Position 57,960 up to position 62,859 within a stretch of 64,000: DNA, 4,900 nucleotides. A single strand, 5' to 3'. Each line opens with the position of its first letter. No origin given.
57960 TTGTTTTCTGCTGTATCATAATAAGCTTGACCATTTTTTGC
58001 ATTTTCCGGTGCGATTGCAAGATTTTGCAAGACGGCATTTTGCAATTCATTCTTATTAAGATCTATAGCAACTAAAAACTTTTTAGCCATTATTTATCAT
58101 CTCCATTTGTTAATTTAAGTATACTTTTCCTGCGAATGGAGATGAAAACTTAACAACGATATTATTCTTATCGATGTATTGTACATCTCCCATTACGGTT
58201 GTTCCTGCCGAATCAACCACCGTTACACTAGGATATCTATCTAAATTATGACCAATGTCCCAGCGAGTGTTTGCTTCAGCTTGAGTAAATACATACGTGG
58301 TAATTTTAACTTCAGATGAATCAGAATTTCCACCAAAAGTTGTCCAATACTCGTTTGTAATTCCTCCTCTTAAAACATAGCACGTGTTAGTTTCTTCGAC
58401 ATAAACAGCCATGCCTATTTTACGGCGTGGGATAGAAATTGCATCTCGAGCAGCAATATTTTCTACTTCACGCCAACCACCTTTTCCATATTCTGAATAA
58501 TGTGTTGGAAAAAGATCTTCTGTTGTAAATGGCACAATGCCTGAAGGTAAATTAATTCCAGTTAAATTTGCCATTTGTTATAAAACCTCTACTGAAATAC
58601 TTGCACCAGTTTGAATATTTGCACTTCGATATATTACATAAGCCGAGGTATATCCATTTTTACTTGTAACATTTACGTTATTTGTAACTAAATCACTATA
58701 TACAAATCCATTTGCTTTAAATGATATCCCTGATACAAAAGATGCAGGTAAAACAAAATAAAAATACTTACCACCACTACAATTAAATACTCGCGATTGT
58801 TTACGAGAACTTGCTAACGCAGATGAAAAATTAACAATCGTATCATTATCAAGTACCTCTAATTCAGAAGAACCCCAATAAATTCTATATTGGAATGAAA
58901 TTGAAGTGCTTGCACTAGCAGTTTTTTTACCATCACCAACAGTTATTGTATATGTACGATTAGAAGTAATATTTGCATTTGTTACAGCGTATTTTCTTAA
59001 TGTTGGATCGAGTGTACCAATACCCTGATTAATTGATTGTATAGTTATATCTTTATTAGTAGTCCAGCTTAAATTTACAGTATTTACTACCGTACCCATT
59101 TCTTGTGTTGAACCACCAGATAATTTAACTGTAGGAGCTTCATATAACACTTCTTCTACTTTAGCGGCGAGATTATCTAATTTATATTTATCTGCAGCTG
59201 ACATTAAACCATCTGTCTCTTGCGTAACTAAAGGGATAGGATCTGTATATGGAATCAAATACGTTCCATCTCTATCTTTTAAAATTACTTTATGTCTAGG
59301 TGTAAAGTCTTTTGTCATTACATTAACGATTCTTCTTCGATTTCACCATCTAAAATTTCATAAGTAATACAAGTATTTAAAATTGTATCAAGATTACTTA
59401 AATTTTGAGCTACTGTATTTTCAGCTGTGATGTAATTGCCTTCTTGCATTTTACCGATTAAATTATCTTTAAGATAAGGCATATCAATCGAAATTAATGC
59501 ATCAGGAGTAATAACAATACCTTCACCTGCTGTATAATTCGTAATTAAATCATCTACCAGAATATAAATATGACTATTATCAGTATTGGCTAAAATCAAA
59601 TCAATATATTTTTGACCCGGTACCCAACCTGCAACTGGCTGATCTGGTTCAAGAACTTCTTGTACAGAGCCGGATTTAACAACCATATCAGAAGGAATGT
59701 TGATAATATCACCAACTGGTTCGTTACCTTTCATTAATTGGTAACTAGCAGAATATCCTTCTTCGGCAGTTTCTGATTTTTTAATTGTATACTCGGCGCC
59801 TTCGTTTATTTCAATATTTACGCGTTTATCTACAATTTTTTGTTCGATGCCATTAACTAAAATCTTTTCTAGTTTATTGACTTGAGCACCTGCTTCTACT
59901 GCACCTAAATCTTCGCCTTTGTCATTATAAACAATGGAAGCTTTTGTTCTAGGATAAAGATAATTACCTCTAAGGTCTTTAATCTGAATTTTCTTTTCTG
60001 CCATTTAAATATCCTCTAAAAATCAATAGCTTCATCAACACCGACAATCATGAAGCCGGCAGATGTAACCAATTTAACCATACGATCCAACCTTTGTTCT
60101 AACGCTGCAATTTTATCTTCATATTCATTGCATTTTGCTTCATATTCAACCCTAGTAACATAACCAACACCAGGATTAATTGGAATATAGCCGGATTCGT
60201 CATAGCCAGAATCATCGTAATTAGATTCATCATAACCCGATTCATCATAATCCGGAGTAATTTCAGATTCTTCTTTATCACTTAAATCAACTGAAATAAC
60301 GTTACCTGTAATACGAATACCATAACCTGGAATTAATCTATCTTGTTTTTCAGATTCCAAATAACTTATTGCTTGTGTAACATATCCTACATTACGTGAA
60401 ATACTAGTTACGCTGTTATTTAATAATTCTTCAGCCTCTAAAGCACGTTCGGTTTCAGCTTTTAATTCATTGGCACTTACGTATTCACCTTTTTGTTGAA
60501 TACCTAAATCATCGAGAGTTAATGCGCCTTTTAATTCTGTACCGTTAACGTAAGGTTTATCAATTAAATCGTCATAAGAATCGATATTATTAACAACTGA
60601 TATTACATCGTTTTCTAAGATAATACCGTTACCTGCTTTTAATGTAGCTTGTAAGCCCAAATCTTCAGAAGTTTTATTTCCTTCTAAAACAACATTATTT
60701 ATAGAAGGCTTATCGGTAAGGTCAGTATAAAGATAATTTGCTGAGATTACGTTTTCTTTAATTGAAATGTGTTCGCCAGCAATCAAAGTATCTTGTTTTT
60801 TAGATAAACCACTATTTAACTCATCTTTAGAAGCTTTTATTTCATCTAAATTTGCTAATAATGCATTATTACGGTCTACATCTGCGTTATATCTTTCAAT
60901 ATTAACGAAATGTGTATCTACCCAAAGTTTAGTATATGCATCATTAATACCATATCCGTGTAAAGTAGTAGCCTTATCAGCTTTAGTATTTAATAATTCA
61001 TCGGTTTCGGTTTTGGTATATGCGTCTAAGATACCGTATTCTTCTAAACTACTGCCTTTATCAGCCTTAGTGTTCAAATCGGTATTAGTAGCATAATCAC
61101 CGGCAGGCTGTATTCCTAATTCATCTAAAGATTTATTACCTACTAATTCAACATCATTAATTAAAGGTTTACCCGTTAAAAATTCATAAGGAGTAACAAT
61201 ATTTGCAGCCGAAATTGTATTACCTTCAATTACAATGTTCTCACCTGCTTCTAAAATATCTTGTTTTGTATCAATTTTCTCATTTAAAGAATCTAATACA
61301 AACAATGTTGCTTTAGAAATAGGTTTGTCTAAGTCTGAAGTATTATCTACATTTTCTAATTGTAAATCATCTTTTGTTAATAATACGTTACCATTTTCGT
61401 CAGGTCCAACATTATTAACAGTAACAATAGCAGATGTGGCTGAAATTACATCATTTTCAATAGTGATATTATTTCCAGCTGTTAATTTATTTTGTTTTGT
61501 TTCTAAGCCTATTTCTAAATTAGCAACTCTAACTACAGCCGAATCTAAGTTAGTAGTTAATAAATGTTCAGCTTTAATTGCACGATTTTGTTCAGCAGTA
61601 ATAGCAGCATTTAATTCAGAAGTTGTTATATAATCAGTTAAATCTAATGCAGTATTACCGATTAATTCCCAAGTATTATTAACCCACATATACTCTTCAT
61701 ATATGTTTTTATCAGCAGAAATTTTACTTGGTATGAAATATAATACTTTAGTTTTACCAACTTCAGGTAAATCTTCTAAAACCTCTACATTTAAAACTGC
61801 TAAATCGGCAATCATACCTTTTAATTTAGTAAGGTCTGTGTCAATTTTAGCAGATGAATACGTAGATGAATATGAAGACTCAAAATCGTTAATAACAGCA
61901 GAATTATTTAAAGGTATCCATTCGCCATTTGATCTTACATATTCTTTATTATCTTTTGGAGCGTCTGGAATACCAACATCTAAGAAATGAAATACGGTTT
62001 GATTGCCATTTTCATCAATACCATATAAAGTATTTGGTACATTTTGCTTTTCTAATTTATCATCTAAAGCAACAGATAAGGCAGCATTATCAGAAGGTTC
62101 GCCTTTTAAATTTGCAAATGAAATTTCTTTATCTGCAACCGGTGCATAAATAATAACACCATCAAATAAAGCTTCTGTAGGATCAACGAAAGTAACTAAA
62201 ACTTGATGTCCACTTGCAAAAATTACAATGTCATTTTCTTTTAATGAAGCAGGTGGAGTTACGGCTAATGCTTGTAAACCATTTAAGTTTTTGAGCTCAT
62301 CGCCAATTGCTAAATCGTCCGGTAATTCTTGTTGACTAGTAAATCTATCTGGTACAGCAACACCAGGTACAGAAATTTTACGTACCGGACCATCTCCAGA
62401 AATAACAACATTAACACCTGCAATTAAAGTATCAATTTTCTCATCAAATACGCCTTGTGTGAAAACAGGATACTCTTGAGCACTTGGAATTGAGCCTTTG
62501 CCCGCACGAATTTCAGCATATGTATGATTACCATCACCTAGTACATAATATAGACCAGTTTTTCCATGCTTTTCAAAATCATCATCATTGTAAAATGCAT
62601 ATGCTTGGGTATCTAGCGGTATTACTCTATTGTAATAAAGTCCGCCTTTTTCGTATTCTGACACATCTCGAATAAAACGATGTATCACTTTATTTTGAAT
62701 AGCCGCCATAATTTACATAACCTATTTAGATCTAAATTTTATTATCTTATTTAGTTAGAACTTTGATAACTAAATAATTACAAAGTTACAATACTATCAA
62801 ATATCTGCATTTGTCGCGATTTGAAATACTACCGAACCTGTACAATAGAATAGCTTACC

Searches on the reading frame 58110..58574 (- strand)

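Call 28: search_protein_families(library=phrogs, proteins=[window:58110-58574:-], max_evalue=0.01)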
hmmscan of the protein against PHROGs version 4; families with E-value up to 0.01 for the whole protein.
window:58110-58574:- (154 aa): 12 families
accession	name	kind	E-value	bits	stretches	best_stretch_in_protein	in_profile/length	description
phrog_34633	-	unknown function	1.1e-21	78.7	1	91-154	189-252/252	-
phrog_30556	-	unknown function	6.5e-20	73.1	1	87-154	92-159/159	-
phrog_10272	-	unknown function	4.6e-19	69.8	1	87-154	133-200/200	-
phrog_21918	-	unknown function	1.3e-15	58.4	1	91-154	62-127/200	-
phrog_23630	-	unknown function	2.2e-09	38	1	28-126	23-116/258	-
phrog_24134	-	head and packaging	2.3e-08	34.5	1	35-88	21-74/222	virion structural protein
phrog_16122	-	head and packaging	4.2e-07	30.3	1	81-145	441-511/526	virion structural protein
phrog_25379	-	tail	2.4e-06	27.9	1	34-82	20-68/384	tail protein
phrog_10818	-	unknown function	0.00015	20.8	1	22-142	658-753/1496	-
phrog_10485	-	unknown function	0.00024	20.5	1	29-84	252-307/788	-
phrog_28944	-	unknown function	0.0013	20.1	1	95-151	9-70/73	-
phrog_24148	-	DNA, RNA and nucleotide metabolism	0.0013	19.2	1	87-132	192-238/275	HNH endonuclease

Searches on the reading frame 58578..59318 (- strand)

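Call 28: search_protein_families(library=phrogs, proteins=[window:58578-59318:-], max_evalue=0.01)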
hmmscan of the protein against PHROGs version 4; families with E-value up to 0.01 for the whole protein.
window:58578-59318:- (246 aa): 2 families
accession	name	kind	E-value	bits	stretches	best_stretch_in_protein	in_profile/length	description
phrog_6907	-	unknown function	2.8e-05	25.4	1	31-53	69-91/99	-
phrog_38707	-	unknown function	0.00018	21.3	1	25-55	335-365/675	-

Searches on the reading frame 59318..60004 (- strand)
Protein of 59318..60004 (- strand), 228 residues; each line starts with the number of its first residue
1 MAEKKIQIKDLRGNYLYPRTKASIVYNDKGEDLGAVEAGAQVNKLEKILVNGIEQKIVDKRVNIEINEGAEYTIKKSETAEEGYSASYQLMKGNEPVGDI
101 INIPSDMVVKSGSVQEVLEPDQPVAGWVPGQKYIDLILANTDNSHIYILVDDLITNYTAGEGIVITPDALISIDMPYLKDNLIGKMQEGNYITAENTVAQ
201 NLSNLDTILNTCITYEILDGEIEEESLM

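Call 28: search_protein_families(library=phrogs, proteins=[window:59318-60004:-], max_evalue=0.01)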
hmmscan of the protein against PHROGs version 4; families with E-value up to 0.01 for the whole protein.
window:59318-60004:- (228 aa): 1 family
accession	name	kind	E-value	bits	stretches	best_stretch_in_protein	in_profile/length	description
phrog_38190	-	unknown function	3.3e-10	40.9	1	38-168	38-195/351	-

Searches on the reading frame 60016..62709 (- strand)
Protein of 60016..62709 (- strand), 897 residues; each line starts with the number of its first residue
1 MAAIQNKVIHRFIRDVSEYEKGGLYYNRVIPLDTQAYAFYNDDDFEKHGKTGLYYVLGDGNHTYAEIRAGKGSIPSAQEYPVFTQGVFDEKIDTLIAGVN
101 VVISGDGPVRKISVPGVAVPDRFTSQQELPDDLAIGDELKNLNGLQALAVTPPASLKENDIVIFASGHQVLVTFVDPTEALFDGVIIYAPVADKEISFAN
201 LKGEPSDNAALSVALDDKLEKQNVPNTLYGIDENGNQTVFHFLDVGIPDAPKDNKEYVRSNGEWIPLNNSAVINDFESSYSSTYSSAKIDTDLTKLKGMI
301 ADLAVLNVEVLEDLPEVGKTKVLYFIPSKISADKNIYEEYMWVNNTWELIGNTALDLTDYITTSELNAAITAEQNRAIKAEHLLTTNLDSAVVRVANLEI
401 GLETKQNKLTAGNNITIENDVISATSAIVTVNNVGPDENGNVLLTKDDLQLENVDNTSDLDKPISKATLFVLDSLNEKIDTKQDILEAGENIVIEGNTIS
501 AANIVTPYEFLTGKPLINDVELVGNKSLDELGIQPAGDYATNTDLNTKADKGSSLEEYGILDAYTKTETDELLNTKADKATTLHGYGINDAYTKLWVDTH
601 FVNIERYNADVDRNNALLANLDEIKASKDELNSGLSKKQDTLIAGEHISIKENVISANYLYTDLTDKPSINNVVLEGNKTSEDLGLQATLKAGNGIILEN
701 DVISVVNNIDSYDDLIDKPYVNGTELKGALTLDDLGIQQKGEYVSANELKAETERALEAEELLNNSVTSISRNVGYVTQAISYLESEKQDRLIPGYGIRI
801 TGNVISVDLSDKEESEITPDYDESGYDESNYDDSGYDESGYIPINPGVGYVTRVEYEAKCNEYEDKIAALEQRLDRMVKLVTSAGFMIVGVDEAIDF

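Call 15: search_protein_families(library=pfam, proteins=[window:60016-62709:-], max_evalue=0.01)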
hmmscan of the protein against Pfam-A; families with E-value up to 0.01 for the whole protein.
window:60016-62709:- (897 aa): 0 families

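Call 28: search_protein_families(library=phrogs, proteins=[window:60016-62709:-], max_evalue=0.01)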
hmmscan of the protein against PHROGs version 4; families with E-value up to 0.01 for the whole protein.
window:60016-62709:- (897 aa): 14 families
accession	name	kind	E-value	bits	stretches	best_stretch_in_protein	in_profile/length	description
phrog_24985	-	unknown function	1.3e-12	48.6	2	505-534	29-58/70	-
phrog_24103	-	unknown function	1e-11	46.2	1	290-373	108-190/197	-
phrog_16867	-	unknown function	8.5e-08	32.2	1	539-573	426-460/631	-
phrog_13892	-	tail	5e-07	30.1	1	438-508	557-625/676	minor tail protein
phrog_23595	-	tail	1.1e-06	28.8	1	423-484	327-381/440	minor tail protein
phrog_35419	-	tail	3.1e-06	27.7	1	439-485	67-115/414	tail fiber protein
phrog_8078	-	head and packaging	4.6e-06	25.7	1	429-478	445-493/1392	virion structural protein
phrog_30593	-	unknown function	5.1e-06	26.9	1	412-492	76-149/322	-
phrog_5207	-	unknown function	1.8e-05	24.4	1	438-481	463-503/689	-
phrog_8780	-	tail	9.3e-05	21.8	1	423-480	409-462/755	minor tail protein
phrog_2952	-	tail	0.00011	22.3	1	426-474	171-218/488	minor tail protein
phrog_38418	-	unknown function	0.00018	21.6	1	440-480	165-205/472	-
phrog_6043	-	unknown function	0.0037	16.5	0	575-606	591-622/814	-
phrog_24573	-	unknown function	0.0047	16.1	0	573-597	482-506/780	-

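Call 39: find_related_loci(query=window:60016-62709:-, collection=viral_contigs, flank=10000)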
Query window:60016-62709:- (897 aa) in viral_contigs; peptide patterns used: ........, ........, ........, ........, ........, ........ (x = any residue, [..] = any of these).
8 stretches matched a pattern, but none encodes a relative of the query by tblastn (E <= 1e-3).
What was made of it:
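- Tried and rejected: Walking with the 897-aa fibre protein failed because it is too divergent (call 39).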
